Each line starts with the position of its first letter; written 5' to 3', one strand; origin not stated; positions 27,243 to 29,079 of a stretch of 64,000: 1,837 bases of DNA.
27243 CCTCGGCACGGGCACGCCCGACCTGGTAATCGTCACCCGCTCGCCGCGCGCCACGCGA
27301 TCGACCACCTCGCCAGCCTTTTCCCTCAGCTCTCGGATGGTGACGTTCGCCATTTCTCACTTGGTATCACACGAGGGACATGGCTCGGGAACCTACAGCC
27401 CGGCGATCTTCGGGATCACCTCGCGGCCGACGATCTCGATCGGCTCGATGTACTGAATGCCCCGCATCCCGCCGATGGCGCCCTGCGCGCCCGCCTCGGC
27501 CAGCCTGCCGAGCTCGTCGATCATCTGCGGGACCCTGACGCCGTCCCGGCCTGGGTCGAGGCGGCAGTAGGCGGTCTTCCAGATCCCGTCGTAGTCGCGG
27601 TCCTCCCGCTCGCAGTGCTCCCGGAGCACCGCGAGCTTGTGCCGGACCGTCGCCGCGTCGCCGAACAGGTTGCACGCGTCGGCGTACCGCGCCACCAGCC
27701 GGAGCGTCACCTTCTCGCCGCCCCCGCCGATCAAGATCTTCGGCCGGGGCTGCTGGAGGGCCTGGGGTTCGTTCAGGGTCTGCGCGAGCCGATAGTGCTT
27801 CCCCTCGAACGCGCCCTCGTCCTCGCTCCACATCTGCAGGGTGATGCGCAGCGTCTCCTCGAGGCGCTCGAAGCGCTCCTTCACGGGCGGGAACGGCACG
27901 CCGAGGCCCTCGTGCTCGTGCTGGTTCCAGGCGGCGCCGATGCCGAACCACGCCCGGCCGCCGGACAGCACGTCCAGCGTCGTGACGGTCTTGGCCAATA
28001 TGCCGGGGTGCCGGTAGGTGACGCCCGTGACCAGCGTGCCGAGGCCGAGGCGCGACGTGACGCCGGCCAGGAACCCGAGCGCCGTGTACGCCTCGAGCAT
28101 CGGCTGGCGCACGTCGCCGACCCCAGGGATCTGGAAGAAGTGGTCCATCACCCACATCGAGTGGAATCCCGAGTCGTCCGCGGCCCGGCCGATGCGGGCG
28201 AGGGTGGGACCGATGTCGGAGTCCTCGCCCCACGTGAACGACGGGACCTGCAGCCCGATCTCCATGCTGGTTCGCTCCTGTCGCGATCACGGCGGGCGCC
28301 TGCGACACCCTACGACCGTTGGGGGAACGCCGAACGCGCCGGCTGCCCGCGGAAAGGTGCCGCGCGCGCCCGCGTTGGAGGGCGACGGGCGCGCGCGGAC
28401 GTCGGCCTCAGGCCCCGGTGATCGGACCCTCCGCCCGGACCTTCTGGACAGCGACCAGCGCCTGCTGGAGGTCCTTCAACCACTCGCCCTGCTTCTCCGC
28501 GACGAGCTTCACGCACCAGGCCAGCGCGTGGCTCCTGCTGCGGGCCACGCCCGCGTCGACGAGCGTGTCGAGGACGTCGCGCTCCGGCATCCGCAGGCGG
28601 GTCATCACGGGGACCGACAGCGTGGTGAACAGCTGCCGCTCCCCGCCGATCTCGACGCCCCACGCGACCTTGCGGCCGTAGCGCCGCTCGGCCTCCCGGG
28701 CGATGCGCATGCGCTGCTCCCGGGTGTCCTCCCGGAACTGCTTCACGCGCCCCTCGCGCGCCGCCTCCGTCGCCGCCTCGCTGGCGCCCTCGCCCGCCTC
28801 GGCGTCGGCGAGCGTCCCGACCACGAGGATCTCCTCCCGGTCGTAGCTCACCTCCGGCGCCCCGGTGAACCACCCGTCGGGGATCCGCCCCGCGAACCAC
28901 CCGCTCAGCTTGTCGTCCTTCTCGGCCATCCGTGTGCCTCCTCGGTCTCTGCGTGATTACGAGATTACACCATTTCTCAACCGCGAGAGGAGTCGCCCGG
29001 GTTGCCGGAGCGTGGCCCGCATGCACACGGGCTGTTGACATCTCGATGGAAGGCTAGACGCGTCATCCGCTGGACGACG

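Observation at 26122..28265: Decayed vapBC toxin-antitoxin module sandwiched between two LLM oxidoreductase paralogs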

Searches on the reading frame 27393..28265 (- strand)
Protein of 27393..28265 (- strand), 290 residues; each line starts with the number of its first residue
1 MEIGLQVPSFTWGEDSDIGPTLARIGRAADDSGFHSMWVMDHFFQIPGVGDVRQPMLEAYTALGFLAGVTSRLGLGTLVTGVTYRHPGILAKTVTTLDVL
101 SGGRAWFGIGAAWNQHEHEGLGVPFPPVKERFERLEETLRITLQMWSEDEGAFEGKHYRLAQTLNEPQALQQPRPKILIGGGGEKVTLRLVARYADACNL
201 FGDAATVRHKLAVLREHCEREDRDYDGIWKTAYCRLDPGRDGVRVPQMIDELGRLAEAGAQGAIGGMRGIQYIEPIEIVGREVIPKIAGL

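Call 4: search_protein_families(library=pfam, proteins=[window:27393-28265:-], max_evalue=1)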
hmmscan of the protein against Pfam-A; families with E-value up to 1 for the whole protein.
window:27393-28265:- (290 aa): 1 family
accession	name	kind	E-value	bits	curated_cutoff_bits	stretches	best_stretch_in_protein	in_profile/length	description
PF00296.26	Bac_luciferase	-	3.1e-43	148.8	27.9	1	20-227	23-219/314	Luciferase-like monooxygenase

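Call 5: find_encoding_contigs(protein=window:27393-28265:-, flank=6000, max_places=8)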
Protein window:27393-28265:- (290 aa): no gene with exactly this product is on record in the collection.

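Call 17: find_homologous_proteins(query=window:27393-28265:-, max_evalue=1e-60)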
Query window:27393-28265:- (290 aa): 7957 proteins with E <= 1e-60 among 8000 candidates; the best 120 are listed.
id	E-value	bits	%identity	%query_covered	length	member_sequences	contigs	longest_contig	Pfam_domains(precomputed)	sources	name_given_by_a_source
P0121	2.8e-195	666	100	100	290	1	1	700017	PF00296.27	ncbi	ncbi:MAG: LLM class F420-dependent oxidoreductase [Actinomycetota bacterium]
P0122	5.9e-171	586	86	100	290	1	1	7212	PF00296.27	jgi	jgi:F420-dependent oxidoreductase-like protein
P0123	1.7e-167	575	85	100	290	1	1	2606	PF00296.27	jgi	jgi:F420-dependent oxidoreductase-like protein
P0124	7.1e-167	573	85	100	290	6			PF00296.27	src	-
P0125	1.2e-166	572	85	100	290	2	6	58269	PF00296.27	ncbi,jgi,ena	ncbi:MAG TPA: LLM class F420-dependent oxidoreductase [Actinomycetota bacterium]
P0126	4.6e-166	570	83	100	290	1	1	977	PF00296.27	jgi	jgi:F420-dependent oxidoreductase-like protein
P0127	1.0e-165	569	84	100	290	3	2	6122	PF00296.27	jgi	jgi:F420-dependent oxidoreductase-like protein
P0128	8.3e-165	566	82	100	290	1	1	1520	PF00296.27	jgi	jgi:F420-dependent oxidoreductase-like protein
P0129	8.8e-164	562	83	100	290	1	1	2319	PF00296.27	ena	-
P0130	5.6e-163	560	82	100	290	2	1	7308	PF00296.27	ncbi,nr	ncbi:MAG TPA: LLM class F420-dependent oxidoreductase [Actinomycetota bacterium]|nr:LLM class F420-d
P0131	1.4e-162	559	83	100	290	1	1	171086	PF00296.27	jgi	jgi:F420-dependent oxidoreductase-like protein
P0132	3.4e-162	557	82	100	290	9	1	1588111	PF00296.27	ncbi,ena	-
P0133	3.6e-162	557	83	100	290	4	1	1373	PF00296.27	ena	-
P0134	3.9e-162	557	82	100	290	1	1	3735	PF00296.27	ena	-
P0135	1.1e-160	552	82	100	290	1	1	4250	PF00296.27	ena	-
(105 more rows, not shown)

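Call 20: find_encoding_contigs(protein=P0122, flank=5000, max_places=3)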
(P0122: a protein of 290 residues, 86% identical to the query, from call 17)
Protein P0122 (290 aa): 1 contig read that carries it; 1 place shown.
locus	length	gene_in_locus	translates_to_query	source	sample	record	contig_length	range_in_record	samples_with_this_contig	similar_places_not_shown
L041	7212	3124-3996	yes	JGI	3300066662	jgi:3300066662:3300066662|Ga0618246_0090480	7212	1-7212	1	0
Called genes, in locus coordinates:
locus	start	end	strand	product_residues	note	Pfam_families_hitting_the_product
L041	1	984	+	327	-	?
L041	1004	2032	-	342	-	PF00353:HemolysinCabind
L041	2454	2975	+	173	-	PF27105:Rv1265_N, PF27540:Mb1296_C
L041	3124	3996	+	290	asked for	PF00296:Bac_luciferase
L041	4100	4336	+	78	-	PF02604:PhdYeFM_antitox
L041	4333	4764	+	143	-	PF01850:PIN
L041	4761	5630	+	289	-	PF00296:Bac_luciferase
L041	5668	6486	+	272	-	-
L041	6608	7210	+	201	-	?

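Call 21: find_encoding_contigs(protein=P0121, flank=5000, max_places=3)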
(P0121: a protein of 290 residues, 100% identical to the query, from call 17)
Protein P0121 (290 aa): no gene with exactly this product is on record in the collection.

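Call 22: find_encoding_contigs(protein=P0125, flank=5000, max_places=4)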
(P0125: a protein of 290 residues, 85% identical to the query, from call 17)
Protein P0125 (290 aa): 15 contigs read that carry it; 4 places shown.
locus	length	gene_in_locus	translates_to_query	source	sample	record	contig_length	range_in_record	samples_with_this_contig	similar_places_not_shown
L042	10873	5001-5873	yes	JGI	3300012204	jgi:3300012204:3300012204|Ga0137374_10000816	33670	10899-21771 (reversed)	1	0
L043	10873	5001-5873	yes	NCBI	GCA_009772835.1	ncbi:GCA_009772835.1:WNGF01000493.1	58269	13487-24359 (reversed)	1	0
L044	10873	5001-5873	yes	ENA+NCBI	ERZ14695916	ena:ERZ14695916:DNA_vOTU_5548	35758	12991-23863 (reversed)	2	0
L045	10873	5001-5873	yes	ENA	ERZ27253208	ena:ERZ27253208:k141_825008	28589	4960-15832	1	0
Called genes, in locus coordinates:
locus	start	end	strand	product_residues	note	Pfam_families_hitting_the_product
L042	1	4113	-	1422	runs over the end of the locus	PF17803:Cadherin_4, PF17892:Cadherin_5, PF17963:Big_9, PF17803:Cadherin_4, PF17892:Cadherin_5, PF17963:Big_9, PF17892:Cadherin_5, PF17963:Big_9, +3 more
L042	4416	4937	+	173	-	PF27105:Rv1265_N, PF27540:Mb1296_C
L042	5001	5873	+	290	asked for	PF00296:Bac_luciferase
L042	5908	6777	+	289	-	PF00296:Bac_luciferase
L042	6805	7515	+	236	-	-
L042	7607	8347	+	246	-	PF04011:LemA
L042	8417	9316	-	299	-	-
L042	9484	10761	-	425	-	PF05977:MFS_3, PF07690:MFS_1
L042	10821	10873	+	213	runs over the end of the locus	PF13483:Lactamase_B_3, PF12706:Lactamase_B_2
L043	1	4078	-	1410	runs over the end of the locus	PF17803:Cadherin_4, PF17892:Cadherin_5, PF17963:Big_9, PF17803:Cadherin_4, PF17892:Cadherin_5, PF17963:Big_9, PF17892:Cadherin_5, PF17963:Big_9, +3 more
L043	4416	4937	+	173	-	PF27105:Rv1265_N, PF27540:Mb1296_C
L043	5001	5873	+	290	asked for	PF00296:Bac_luciferase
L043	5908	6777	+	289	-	PF00296:Bac_luciferase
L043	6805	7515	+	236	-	-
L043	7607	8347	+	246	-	PF04011:LemA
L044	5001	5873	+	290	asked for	PF00296:Bac_luciferase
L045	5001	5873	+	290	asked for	PF00296:Bac_luciferase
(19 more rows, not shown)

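Call 23: find_encoding_contigs(protein=P0131, flank=5000, max_places=3)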
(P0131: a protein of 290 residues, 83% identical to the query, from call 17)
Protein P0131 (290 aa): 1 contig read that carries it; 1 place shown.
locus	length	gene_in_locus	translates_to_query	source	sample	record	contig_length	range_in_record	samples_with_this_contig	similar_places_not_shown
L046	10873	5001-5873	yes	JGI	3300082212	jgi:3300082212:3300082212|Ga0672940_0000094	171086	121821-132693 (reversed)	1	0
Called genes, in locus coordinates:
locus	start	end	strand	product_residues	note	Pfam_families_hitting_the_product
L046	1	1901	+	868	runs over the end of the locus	PF02861:Clp_N, PF23569:NBD_SMAX1, PF00004:AAA, PF17871:AAA_lid_9, PF00004:AAA, PF07724:AAA_2, PF07728:AAA_5, PF10431:ClpB_D2-small, +5 more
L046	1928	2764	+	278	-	PF13527:Acetyltransf_9 (faint), PF00583:Acetyltransf_1, PF13508:Acetyltransf_7 (weak), PF08445:FR47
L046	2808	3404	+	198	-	-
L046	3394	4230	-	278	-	PF00165:HTH_AraC (faint), PF12833:HTH_18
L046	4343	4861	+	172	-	PF27105:Rv1265_N, PF27540:Mb1296_C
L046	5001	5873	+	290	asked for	PF00296:Bac_luciferase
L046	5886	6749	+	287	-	PF00296:Bac_luciferase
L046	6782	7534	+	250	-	-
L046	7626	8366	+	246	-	PF04011:LemA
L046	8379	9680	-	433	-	PF05977:MFS_3, PF07690:MFS_1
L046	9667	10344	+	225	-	PF13483:Lactamase_B_3, PF12706:Lactamase_B_2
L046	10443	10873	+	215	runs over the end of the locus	PF17032:Zn_ribbon_15 (faint), PF24463:DUF7577 (faint), PF13240:Zn_Ribbon_1 (weak), PF13248:Zn_ribbon_3 (weak), PF12773:DZR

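Call 35: search_protein_families(library=ncbifam, proteins=[L041:4333-4764:+, window:27393-28265:-], max_evalue=0.01)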
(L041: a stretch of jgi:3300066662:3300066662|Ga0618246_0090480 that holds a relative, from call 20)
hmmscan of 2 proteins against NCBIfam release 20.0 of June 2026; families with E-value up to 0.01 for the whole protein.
L041:4333-4764:+ (143 aa): 3 families
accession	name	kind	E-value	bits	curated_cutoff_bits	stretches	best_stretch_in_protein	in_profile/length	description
NF047863.1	VapCLeptosp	equivalog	2.1e-14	54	140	1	28-130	29-126/130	type II toxin-antitoxin system tRNA(fMet)-specific endonuclease VapC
NF010285.0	PRK13725.1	subfamily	5.8e-07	29.5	143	1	30-130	33-128/132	tRNA(fMet)-specific endonuclease VapC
NF047959.1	TA_toxin_VapC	equivalog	9.8e-05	22.5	80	1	50-120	45-115/125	type II toxin-antitoxin system VapC family toxin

window:27393-28265:- (290 aa): 30 families (the best 25 are shown)
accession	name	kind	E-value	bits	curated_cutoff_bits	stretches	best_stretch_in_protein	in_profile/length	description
TIGR03560.1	F420_Rv1855c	subfamily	1.8e-91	306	231.4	1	16-232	9-226/227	TIGR03560 family F420-dependent LLM class oxidoreductase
TIGR03619.1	F420_Rv2161c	subfamily_domain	8.8e-46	156.5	166.9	1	24-261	2-241/247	TIGR03619 family F420-dependent LLM class oxidoreductase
TIGR03856.1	F420_MSMEG_2906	subfamily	1.6e-36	126.2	243.7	1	27-259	23-223/249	LLM class F420-dependent oxidoreductase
TIGR03621.1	F420_MSMEG_2516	subfamily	4.6e-34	117.9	213.15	1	22-206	16-181/295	TIGR03621 family F420-dependent LLM class oxidoreductase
TIGR03571.1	lucif_BA3436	subfamily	2e-23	83.2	303.9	1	2-201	12-207/304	TIGR03571 family LLM class oxidoreductase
TIGR04021.1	LLM_DMSO2_sfnG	equivalog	5.2e-22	78.7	382.95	1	24-220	32-223/350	dimethylsulfone monooxygenase SfnG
TIGR03557.1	F420_G6P_family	subfamily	8e-22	77.8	210.4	1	22-198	15-185/316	TIGR03557 family F420-dependent LLM class oxidoreductase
TIGR04465.1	ArgArg_F420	equivalog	1.9e-16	60.1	470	1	26-213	66-247/364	F420-dependent hydroxymycolic acid dehydrogenase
TIGR03559.1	F420_Rv3520c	subfamily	1.8e-15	56.8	335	1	58-173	39-152/325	LLM class F420-dependent oxidoreductase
TIGR03860.1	FMN_nitrolo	subfamily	2.4e-15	56.3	279.7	1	23-147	32-161/422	NtaA/DmoA family FMN-dependent monooxygenase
TIGR03612.1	RutA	equivalog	2.5e-15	56.8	498.3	1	28-215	36-221/355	pyrimidine utilization protein A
TIGR03555.1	F420_mer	equivalog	2.4e-14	53.5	348.7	1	23-199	15-174/325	5,10-methylenetetrahydromethanopterin reductase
TIGR03564.1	F420_MSMEG_4879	subfamily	4.7e-14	52.7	234.25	1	28-199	7-161/265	TIGR03564 family F420-dependent LLM class oxidoreductase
TIGR03565.1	alk_sulf_monoox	equivalog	5.9e-14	51.9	518.2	1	66-224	62-218/346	FMNH2-dependent alkanesulfonate monooxygenase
TIGR03554.1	F420_G6P_DH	equivalog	7.7e-14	51.4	420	1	22-163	18-158/331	glucose-6-phosphate dehydrogenase (coenzyme-F420)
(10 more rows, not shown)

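Call 36: search_protein_families(library=pfam, proteins=[L041:4333-4764:+], max_evalue=0.01)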
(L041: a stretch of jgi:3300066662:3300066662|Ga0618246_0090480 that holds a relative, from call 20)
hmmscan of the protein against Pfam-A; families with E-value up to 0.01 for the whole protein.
L041:4333-4764:+ (143 aa): 1 family
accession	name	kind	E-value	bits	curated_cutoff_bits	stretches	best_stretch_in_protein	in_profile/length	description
PF01850.27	PIN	-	1.2e-11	45.7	23.6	1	28-126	29-118/120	PIN domain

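Call 37: search_solved_structures(query=L041:4333-4764:+, max_evalue=0.01, show_alignments=1)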
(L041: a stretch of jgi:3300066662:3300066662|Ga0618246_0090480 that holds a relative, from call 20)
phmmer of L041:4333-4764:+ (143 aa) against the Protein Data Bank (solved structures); distinct sequences matched with E-value up to 0.01: 11.
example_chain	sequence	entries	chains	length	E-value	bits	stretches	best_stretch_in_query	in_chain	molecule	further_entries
3dbo_B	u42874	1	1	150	2.2e-15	60.4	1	5-131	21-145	Uncharacterized protein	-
5k8j_B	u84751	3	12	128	3.8e-06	30.5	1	8-131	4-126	Ribonuclease VapC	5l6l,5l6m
6ifc_A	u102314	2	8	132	1.3e-05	28.8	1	8-130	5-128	tRNA(fMet)-specific endonuclease VapC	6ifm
3tnd_A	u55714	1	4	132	0.00011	25.7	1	31-128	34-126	tRNA(fMet)-specific endonuclease VapC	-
6sd6_C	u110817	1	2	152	0.00015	25.4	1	30-128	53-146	tRNA(fMet)-specific endonuclease VapC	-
5ed0_A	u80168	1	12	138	0.0002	25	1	31-128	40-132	tRNA(fMet)-specific endonuclease VapC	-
5ecw_A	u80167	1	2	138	0.00022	24.8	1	32-128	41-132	tRNA(fMet)-specific endonuclease VapC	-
7by2_B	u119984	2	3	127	0.00044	23.9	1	6-136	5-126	Ribonuclease VapC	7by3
5ecd_A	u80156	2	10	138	0.00064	23.3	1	31-128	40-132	tRNA(fMet)-specific endonuclease VapC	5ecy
9h6a_A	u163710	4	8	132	0.0011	22.6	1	31-130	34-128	tRNA(fMet)-specific endonuclease VapC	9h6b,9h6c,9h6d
2h1c_A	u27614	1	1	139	0.0031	21.1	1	30-125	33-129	Trafficking protein B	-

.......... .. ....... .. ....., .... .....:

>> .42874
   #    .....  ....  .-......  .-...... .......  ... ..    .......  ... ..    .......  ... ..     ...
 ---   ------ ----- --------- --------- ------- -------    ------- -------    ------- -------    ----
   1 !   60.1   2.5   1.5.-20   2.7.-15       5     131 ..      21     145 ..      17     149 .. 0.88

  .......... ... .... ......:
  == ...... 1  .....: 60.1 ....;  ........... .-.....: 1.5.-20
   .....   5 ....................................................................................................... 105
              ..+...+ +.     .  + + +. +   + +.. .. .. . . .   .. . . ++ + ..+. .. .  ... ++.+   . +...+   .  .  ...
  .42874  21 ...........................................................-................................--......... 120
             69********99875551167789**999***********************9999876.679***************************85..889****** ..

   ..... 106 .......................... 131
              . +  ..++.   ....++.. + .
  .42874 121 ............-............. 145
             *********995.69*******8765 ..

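Call 45: find_encoding_contigs(protein=P0127, flank=3000, max_places=2)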
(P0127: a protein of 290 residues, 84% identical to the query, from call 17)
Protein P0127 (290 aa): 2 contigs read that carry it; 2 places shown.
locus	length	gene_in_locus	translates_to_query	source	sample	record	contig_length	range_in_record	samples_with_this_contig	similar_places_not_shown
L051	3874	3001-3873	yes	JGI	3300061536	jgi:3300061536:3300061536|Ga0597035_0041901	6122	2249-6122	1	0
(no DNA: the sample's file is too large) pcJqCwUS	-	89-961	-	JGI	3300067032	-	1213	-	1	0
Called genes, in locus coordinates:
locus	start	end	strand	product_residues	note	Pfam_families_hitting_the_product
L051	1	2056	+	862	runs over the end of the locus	PF02861:Clp_N, PF23569:NBD_SMAX1, PF00004:AAA, PF17871:AAA_lid_9, PF00004:AAA, PF07724:AAA_2, PF07728:AAA_5, PF10431:ClpB_D2-small, +5 more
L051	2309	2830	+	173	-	PF27105:Rv1265_N, PF27540:Mb1296_C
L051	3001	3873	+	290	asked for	PF00296:Bac_luciferase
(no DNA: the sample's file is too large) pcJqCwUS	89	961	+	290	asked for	PF00296:Bac_luciferase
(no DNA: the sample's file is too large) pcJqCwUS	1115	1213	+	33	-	?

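Call 46: find_encoding_contigs(protein=P0130, flank=3000, max_places=2)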
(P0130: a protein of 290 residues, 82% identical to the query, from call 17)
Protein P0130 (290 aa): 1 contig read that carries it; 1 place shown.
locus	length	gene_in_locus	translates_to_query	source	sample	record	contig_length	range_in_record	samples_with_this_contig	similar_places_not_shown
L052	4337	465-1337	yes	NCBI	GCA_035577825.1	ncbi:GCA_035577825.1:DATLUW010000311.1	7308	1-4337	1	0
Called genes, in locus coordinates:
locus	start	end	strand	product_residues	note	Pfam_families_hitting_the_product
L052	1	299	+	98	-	PF27105:Rv1265_N (weak), PF27540:Mb1296_C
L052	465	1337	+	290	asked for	PF00296:Bac_luciferase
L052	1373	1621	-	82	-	-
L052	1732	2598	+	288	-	-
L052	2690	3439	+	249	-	PF04011:LemA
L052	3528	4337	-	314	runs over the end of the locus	-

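Call 47: find_encoding_contigs(protein=P0132, flank=3000, max_places=2)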
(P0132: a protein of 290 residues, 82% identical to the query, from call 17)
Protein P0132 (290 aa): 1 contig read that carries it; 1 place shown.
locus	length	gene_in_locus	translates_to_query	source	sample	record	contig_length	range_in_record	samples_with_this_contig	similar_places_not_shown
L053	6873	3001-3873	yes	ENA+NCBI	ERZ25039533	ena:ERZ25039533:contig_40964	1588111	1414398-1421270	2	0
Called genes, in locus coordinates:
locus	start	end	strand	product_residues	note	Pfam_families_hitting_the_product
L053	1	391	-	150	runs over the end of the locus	PF21880:DUF6916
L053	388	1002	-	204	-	PF05118:Asp_Arg_Hydrox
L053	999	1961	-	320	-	PF13469:Sulfotransfer_3 (faint)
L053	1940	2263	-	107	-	-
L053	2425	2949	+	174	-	PF27105:Rv1265_N, PF27540:Mb1296_C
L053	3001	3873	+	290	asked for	PF00296:Bac_luciferase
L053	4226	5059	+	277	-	-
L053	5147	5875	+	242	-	PF04011:LemA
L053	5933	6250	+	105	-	-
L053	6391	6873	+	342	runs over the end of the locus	PF13487:HD_5, PF01966:HD (weak), PF00196:GerE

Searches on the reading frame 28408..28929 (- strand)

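Call 35: search_protein_families(library=ncbifam, proteins=[window:28408-28929:-], max_evalue=0.01)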
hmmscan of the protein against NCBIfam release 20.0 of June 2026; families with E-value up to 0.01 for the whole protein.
window:28408-28929:- (173 aa): 1 family
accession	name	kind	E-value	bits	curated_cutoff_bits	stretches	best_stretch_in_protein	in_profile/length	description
NF058631.1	sRNA_TF_AbmR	equivalog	4e-78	260.8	160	1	5-169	2-165/167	ATP-binding transcription factor AbmR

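Call 36: search_protein_families(library=pfam, proteins=[window:28408-28929:-], max_evalue=0.01)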
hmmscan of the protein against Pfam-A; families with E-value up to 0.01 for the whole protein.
window:28408-28929:- (173 aa): 0 families
